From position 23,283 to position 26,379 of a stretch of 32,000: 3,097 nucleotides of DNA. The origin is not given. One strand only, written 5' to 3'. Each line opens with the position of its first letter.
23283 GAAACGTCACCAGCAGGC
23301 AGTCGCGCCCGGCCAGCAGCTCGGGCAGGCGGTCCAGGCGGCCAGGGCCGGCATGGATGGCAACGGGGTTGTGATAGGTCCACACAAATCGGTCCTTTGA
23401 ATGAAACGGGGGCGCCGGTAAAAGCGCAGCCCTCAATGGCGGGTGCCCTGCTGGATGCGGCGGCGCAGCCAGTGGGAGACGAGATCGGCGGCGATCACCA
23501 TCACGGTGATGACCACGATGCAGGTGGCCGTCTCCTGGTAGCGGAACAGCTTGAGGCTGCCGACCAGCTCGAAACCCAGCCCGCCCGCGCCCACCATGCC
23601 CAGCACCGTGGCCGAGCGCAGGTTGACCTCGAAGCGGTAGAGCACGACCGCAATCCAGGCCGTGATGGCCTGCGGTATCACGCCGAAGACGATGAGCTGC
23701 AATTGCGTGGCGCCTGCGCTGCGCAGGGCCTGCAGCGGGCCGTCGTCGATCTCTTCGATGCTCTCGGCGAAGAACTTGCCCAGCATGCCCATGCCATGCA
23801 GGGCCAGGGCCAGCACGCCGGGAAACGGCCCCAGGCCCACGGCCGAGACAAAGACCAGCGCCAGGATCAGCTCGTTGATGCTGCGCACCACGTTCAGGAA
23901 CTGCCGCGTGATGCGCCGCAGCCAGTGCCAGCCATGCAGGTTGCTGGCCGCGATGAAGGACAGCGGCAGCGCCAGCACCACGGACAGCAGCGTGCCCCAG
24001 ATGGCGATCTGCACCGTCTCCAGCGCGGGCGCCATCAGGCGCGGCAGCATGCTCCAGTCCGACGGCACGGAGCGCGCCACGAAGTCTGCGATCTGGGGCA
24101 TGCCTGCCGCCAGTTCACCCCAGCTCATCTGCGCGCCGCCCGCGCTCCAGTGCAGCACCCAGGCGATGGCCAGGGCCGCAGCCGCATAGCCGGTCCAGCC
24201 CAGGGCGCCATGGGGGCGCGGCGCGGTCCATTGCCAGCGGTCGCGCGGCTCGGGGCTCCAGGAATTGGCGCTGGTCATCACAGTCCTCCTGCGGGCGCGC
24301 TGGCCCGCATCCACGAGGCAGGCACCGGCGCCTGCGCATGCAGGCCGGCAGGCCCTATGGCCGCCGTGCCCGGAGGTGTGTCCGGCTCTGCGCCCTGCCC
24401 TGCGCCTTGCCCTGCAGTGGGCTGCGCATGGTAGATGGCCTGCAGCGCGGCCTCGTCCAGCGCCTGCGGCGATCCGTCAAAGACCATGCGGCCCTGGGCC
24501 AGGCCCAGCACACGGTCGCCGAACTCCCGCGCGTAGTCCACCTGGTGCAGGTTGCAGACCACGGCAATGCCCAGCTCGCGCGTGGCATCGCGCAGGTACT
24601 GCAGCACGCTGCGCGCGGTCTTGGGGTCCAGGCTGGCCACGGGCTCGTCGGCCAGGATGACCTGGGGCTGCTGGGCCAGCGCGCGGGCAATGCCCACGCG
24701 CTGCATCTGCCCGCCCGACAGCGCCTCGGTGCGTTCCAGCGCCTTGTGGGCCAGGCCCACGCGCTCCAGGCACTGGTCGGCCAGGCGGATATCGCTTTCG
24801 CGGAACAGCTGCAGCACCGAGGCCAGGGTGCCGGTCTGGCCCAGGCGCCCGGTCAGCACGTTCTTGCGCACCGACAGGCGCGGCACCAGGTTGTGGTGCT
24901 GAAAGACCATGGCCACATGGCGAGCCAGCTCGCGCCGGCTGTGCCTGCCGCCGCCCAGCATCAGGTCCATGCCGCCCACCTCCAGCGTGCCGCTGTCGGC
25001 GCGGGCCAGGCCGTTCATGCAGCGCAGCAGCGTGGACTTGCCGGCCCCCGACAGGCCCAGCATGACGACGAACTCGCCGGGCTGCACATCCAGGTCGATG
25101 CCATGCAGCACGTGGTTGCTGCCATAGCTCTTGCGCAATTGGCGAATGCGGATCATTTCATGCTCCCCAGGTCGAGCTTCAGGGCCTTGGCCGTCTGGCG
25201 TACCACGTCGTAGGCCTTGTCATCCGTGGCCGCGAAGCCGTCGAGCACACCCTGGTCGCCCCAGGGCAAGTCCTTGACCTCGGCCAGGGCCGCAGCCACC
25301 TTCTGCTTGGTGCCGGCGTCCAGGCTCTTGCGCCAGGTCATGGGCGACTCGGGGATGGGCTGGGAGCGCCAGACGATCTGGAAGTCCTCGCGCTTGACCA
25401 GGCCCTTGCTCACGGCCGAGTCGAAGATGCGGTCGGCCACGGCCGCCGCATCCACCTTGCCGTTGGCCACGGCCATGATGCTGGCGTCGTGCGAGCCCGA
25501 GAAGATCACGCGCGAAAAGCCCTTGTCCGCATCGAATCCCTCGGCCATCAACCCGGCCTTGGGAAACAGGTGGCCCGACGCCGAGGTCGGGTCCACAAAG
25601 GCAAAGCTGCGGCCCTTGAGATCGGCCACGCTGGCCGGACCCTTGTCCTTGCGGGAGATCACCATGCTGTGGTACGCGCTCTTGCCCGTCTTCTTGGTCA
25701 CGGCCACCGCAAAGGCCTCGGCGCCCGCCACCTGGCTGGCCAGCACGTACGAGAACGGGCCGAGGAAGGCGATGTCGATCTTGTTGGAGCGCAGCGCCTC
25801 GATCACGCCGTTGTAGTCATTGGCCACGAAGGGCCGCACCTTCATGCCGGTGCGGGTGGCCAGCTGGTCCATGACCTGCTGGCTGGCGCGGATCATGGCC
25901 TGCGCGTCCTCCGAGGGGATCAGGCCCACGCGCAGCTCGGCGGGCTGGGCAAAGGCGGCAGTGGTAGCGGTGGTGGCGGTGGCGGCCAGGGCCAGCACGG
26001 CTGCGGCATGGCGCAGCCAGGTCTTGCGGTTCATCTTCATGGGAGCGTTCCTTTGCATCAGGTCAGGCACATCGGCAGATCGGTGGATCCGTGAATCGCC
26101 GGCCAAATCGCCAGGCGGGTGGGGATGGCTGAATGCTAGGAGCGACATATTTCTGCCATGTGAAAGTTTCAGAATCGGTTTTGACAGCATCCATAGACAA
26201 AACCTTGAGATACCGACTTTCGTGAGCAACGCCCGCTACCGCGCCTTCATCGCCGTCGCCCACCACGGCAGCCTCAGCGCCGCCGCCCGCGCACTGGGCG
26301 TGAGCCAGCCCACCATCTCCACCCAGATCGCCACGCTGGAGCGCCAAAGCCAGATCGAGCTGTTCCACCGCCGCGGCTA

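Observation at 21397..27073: Phosphonate operon phnDCE-FeADH-phnX without phnW: candidate 2-hydroxyethylphosphonate uptake and oxidation pathway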

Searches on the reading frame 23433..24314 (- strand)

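Call 3: search_protein_families(library=pfam, proteins=[window:23433-24314:-])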
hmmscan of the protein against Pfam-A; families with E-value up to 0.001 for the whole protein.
window:23433-24314:- (293 aa): 1 family
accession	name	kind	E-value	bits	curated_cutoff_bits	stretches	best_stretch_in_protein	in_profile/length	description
PF00528.27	BPD_transp_1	-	2.3e-20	73.5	26.4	1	116-292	2-183/184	Binding-protein-dependent transport system inner membrane component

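Call 4: search_protein_families(library=ncbifam, proteins=[window:23433-24314:-], max_evalue=0.00001)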
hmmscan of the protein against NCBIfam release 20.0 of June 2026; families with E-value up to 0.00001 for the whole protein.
window:23433-24314:- (293 aa): 3 families
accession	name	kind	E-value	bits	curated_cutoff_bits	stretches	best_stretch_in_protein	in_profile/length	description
TIGR01097.1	PhnE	equivalog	2.6e-88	295.7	216.7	1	45-287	9-251/252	phosphonate ABC transporter, permease protein PhnE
TIGR03416.1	ABC_choXWV_perm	equivalog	2.9e-07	30.2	363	1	97-272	88-262/267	choline ABC transporter permease subunit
NF008049.0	PRK10782.1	subfamily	6.5e-06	26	212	1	89-274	5-201/217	methionine ABC transporter permease MetI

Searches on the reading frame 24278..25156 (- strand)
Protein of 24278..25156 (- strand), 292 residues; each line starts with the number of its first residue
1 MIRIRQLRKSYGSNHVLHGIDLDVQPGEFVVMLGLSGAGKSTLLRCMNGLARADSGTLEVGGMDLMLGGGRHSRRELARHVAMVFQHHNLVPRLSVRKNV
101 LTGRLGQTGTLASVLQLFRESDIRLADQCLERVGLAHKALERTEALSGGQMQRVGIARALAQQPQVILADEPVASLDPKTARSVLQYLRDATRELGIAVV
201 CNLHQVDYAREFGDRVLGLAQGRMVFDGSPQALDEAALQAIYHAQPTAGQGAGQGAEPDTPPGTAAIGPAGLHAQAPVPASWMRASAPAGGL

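Call 3: search_protein_families(library=pfam, proteins=[window:24278-25156:-])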
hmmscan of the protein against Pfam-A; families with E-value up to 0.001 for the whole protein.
window:24278-25156:- (292 aa): 4 families
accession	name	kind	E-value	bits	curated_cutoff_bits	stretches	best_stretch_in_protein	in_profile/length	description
PF00005.33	ABC_tran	-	1.5e-33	116.8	25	1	17-174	1-137/137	ABC transporter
PF13304.12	AAA_21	-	4.8e-06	27.3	27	0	29-54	1-26/304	AAA domain, putative AbiEii toxin, Type IV TA system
PF02463.25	SMC_N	-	0.00041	20.3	40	1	23-202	21-197/220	RecF/RecN/SMC N terminal domain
PF03193.22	RsgA_GTPase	-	0.00092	19.5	30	0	27-75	106-149/174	RsgA GTPase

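Call 4: search_protein_families(library=ncbifam, proteins=[window:24278-25156:-], max_evalue=0.00001)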
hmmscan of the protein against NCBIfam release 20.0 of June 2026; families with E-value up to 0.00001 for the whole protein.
window:24278-25156:- (292 aa): 181 families (the best 25 are shown)
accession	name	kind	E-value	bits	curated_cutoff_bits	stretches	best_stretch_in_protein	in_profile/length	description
TIGR02315.1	ABC_phnC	equivalog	5.9e-91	304.2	266.1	1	1-243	1-243/243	phosphonate ABC transporter ATP-binding protein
NF007438.0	PRK09984.1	equivalog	3.2e-63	213.4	365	1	1-244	4-251/262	phosphonate ABC transporter ATP-binding protein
NF007027.0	PRK09493.1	equivalog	9.6e-53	179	379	1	1-234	1-224/240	glutamine ABC transporter ATP-binding protein GlnQ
NF008428.0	PRK11264.1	equivalog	2.2e-50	171.2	406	1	1-233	3-231/250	L-cystine ABC transporter ATP-binding protein TcyN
NF008338.0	PRK11124.1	equivalog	8.9e-48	162.9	369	1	2-236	3-231/242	arginine ABC transporter ATP-binding protein ArtP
TIGR02982.1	heterocyst_DevA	subfamily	7.3e-46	156.5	295.8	1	2-224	2-219/220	ABC exporter ATP-binding subunit, DevA family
NF010068.0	PRK13548.1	equivalog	9.9e-46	155.9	261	1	1-248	5-246/261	heme ABC transporter ATP-binding protein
TIGR03873.1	F420-0_ABC_ATP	hypoth_equivalog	4.3e-44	150.7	372.4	1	3-243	3-235/256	putative F420-0 ABC transporter ATP-binding protein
TIGR03005.1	ectoine_ehuA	equivalog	4.8e-44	150.5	345.4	1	2-233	1-234/252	ectoine/hydroxyectoine ABC transporter ATP-binding protein EhuA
TIGR02673.1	FtsE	equivalog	3.1e-43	147.9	264.85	1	1-223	1-214/214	cell division ATP-binding protein FtsE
NF006987.0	PRK09452.1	equivalog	8.6e-43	146.4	482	1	1-236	17-238/378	spermidine/putrescine ABC transporter ATP-binding protein PotA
TIGR03864.1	PQQ_ABC_ATP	hypoth_equivalog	9.8e-43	146.3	302.25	1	2-236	2-222/236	ABC transporter, ATP-binding subunit, PQQ-dependent alcohol dehydrogenase system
TIGR03265.1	PhnT2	equivalog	2.8e-41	141.9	457.7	1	2-233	5-222/353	putative 2-aminoethylphosphonate ABC transporter ATP-binding protein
TIGR00968.1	3a0106s01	subfamily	3.5e-41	141.3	342.75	1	2-235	1-220/237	sulfate ABC transporter ATP-binding protein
NF007082.0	PRK09536.1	equivalog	4.8e-41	141.2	537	1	1-257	3-251/402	corrinoid ABC transporter ATPase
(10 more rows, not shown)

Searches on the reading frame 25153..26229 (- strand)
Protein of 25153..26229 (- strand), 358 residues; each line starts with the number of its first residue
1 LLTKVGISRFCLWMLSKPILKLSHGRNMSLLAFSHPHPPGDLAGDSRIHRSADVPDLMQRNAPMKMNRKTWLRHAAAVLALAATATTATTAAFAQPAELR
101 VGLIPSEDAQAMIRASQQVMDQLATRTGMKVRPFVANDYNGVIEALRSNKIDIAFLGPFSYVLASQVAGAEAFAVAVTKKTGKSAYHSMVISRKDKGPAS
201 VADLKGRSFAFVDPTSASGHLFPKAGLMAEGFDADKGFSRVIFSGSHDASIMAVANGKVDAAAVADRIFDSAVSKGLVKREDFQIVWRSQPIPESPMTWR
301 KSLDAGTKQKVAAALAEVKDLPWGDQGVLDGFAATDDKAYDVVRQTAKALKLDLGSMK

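Call 3: search_protein_families(library=pfam, proteins=[window:25153-26229:-])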
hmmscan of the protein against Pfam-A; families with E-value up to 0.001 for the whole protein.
window:25153-26229:- (358 aa): 2 families
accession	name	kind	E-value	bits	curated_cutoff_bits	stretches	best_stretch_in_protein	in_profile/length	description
PF12974.12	Phosphonate-bd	-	2.6e-69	233.7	27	1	101-340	1-242/242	ABC transporter, phosphonate, periplasmic substrate-binding protein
PF09084.16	NMT1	-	2.9e-05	24.5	20.5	1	128-270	20-152/216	NMT1/THI5 like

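Call 4: search_protein_families(library=ncbifam, proteins=[window:25153-26229:-], max_evalue=0.00001)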
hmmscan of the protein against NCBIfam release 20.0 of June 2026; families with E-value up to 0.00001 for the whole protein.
window:25153-26229:- (358 aa): 7 families
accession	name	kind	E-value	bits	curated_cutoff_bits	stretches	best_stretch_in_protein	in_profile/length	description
TIGR03431.1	PhnD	equivalog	2.4e-79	266.8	261.1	1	72-351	7-287/288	phosphonate ABC transporter substrate-binding protein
TIGR01098.1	3A0109s03R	subfamily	1.2e-76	257.5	112.05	1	71-316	6-251/253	phosphate/phosphite/phosphonate ABC transporter substrate-binding protein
TIGR04553.1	ABC_peri_selen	hypoth_equivalog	1.7e-39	135.8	250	1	99-350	2-262/266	putative selenate ABC transporter substrate-binding protein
TIGR01728.1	SsuA_fam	subfamily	5.2e-12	45.6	163.5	1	99-275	1-167/290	aliphatic sulfonate ABC transporter substrate-binding protein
NF008588.0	PRK11553.1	subfamily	7.7e-10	38.2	299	1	76-279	6-197/319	aliphatic sulfonate ABC transporter substrate-binding protein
NF049985.1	SBP_like_Rv1680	exception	6.2e-08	32.6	400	1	137-314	38-221/268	Rv1680 family SBP-like protein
NF040750.1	tetrathio_HK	equivalog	2e-07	29.9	750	1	117-288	25-199/555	tetrathionate respiration histidine kinase TtrS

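Call 51: search_solved_structures(query=window:25153-26040:-, show_alignments=3, max_evalue=0.00001)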
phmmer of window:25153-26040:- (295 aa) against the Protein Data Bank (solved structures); distinct sequences matched with E-value up to 0.00001: 18.
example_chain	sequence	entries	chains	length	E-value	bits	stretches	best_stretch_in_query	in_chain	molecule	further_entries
5lv1_A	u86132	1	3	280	1.6e-45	159.2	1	26-292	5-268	PtxB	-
5jvb_A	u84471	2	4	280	6e-42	147.5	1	31-291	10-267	Phosphonate ABC transporter, periplasmic phosphonate-binding protein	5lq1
5o2j_A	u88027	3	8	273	1e-40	143.4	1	29-294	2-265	Probable phosphite transport system-binding protein PtxB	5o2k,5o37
3p7i_A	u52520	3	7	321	5e-27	98.5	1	33-249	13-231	PhnD, subunit of alkylphosphonate ABC transporter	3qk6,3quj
3s4u_A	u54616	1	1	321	2.8e-26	96.1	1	33-249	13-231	PhnD, subunit of alkylphosphonate ABC transporter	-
3n5l_A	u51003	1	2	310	2.8e-25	92.8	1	36-248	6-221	Binding protein component of ABC phosphonate transporter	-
6x6b_A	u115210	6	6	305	1e-23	87.7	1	31-286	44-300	ArrX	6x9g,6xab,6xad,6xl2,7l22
6x8w_A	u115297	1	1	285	1.3e-22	84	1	32-286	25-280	ArrX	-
7s6g_A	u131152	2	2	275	6.7e-22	81.7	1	35-240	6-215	Phosphonate ABC type transporter/ substrate binding component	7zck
9lf9_A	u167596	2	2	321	8.1e-21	78.2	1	30-248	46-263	Phosphonate ABC transporter, periplasmic phosphonate-binding protein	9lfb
6ghq_A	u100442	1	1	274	3.8e-15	59.6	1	48-284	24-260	Probable phosphite transport system-binding protein HtxB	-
6ght_A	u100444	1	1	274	3.8e-15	59.6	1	48-284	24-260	Probable phosphite transport system-binding protein HtxB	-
5me4_A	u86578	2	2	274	5.2e-15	59.2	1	48-284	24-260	Probable phosphite transport system-binding protein HtxB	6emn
8ed5_A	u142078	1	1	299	4.3e-12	49.6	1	24-281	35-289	Putative periplasmic phosphite-binding-like protein (Pbl) PtxB-like protein designated Aio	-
6esv_A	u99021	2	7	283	2.8e-11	46.9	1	25-281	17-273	Putative periplasmic phosphite-binding-like protein (Pbl) PtxB-like protein designated Aio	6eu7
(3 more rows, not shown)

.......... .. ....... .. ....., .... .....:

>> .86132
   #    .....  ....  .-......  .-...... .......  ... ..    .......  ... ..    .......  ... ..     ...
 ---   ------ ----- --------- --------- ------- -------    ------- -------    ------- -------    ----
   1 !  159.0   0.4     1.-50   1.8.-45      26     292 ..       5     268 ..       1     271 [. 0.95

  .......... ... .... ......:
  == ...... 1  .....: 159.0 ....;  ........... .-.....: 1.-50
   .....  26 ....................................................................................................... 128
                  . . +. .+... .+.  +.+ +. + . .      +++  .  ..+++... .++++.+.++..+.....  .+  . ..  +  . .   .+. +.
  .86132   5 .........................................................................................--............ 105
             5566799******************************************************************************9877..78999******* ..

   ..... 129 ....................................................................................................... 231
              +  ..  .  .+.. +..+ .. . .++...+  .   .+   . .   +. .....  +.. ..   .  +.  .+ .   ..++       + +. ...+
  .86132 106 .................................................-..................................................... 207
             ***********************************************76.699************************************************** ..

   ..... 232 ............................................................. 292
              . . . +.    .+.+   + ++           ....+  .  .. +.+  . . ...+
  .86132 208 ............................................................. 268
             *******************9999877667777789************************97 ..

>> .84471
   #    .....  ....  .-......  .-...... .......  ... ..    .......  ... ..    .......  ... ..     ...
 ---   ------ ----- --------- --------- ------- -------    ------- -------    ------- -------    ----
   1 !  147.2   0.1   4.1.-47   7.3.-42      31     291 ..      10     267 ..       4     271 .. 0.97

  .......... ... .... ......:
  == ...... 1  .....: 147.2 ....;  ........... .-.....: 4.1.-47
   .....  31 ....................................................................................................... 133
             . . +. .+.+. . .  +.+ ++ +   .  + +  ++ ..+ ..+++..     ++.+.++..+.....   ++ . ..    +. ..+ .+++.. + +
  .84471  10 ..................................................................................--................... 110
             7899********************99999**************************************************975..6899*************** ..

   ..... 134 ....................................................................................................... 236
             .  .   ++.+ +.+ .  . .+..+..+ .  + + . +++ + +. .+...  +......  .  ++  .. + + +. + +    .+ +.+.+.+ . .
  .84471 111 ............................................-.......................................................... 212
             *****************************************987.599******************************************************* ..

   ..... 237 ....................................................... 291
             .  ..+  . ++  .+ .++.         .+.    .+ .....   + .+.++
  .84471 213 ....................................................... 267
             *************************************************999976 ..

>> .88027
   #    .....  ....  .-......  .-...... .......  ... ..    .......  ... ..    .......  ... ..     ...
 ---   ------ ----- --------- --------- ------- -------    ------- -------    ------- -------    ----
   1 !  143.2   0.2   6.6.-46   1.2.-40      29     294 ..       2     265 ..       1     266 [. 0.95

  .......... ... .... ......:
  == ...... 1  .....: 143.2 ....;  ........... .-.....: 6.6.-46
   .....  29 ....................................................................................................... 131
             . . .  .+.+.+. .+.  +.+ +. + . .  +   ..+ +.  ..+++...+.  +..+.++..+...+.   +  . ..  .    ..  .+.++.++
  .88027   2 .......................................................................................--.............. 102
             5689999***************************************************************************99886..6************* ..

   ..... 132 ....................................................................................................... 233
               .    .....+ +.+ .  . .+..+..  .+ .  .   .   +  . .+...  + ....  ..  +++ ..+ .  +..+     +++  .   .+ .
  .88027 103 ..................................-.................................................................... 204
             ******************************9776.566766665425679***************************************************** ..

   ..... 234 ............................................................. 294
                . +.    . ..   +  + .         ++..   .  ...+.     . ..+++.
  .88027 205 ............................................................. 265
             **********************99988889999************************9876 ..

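Call 53: search_solved_structures(query=window:25153-26040:-, show_alignments=4, max_evalue=1e-26)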
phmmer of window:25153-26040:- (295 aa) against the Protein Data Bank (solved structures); distinct sequences matched with E-value up to 1e-26: 4.
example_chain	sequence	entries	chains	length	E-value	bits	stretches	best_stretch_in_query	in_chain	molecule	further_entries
5lv1_A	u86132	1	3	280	1.6e-45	159.2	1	26-292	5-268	PtxB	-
5jvb_A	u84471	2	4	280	6e-42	147.5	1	31-291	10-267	Phosphonate ABC transporter, periplasmic phosphonate-binding protein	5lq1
5o2j_A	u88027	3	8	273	1e-40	143.4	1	29-294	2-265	Probable phosphite transport system-binding protein PtxB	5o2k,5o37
3p7i_A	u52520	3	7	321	5e-27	98.5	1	33-249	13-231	PhnD, subunit of alkylphosphonate ABC transporter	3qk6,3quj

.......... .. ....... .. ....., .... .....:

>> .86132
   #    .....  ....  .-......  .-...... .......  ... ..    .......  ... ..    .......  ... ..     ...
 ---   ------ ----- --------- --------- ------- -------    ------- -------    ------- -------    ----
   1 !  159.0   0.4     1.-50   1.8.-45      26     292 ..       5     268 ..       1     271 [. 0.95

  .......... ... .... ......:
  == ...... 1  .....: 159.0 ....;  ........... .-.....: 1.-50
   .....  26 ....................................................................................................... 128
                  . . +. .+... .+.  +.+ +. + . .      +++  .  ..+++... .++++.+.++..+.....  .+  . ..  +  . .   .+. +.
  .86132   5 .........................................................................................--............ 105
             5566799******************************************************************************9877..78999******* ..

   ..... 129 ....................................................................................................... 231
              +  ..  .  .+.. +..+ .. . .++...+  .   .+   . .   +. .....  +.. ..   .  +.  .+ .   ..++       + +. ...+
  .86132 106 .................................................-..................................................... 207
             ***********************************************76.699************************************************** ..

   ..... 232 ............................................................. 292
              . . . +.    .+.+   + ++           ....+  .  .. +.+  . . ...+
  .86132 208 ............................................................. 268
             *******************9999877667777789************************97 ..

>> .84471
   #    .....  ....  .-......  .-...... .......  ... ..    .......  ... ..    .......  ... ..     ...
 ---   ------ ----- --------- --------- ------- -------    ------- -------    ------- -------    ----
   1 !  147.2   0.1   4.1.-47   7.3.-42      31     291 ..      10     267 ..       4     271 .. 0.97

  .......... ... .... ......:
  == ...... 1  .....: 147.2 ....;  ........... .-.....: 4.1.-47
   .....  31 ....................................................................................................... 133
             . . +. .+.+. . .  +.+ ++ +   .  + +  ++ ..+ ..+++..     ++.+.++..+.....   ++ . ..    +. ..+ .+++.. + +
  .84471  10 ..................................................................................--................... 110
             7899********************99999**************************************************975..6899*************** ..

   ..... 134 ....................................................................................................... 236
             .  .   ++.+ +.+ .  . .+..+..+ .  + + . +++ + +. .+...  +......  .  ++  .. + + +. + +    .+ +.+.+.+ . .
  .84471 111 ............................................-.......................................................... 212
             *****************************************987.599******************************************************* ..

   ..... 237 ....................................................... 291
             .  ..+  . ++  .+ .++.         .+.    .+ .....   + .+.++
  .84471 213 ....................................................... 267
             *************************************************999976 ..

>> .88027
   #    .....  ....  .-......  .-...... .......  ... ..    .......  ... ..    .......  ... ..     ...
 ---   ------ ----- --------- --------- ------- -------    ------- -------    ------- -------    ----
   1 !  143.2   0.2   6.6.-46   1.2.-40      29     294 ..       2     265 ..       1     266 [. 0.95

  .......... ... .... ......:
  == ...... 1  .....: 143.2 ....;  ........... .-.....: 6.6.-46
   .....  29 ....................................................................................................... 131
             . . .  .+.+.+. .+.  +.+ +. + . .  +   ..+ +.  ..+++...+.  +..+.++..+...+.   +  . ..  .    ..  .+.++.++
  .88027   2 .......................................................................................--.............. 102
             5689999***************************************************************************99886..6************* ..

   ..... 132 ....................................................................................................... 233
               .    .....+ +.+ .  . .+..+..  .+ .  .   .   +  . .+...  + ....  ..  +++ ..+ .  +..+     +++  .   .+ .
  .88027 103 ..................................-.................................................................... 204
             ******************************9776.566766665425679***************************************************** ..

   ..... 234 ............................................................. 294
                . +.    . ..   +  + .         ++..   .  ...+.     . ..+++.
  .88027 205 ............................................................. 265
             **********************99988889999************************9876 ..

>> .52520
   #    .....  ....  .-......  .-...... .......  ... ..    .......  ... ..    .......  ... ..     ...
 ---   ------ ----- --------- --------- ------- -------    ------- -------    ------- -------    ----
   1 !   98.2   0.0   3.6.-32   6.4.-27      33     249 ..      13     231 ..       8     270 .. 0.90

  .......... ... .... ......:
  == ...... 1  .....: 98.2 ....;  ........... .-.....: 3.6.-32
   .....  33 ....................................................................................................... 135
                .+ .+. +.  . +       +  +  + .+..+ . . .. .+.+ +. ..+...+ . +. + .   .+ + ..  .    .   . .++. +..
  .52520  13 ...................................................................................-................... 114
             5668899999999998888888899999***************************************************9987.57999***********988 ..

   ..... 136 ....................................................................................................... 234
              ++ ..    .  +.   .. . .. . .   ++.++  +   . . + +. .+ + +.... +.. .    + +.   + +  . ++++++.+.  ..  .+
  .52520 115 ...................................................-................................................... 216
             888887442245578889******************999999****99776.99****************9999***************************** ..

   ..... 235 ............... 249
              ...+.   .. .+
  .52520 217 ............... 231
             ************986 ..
